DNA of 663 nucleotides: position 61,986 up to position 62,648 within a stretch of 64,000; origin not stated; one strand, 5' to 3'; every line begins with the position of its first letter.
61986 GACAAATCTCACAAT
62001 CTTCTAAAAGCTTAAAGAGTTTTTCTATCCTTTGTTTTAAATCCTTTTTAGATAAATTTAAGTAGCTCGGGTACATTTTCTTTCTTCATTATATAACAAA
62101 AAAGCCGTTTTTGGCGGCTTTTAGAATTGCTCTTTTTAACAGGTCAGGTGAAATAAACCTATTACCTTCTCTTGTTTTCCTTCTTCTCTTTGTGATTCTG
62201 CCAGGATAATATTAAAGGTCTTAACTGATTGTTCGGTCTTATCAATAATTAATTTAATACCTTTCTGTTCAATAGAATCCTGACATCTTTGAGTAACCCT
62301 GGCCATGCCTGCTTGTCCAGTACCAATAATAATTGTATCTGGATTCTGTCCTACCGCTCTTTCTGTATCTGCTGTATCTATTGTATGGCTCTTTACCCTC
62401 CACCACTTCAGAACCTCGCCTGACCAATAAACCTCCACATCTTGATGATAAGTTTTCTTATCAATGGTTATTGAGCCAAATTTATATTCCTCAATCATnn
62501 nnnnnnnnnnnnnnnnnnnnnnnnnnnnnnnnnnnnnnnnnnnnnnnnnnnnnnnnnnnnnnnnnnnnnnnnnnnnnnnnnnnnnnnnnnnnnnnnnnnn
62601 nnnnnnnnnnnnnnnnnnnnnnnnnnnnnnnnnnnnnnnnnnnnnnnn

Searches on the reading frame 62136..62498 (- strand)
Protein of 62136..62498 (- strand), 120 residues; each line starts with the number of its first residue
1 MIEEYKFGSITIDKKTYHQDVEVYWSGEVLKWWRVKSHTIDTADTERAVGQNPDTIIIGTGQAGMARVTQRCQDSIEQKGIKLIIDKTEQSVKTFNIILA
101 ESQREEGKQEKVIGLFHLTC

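Call 5: search_protein_families(library=pfam, proteins=[window:62136-62498:-], max_evalue=0.01)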
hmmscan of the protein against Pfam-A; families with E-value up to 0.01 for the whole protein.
window:62136-62498:- (120 aa): 2 families
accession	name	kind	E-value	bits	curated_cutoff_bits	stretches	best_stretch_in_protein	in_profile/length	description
PF04430.19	DUF498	-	3.6e-20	72.4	33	1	2-104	1-103/109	Protein of unknown function (DUF498/DUF598)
PF13866.11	zf-SAP30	-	0.003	18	25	1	62-92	18-48/72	SAP30 zinc-finger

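Call 35: search_protein_families(library=ncbifam, proteins=[window:62136-62495:-], max_evalue=0.001)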
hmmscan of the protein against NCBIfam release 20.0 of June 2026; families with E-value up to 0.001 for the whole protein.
window:62136-62495:- (119 aa): 0 families
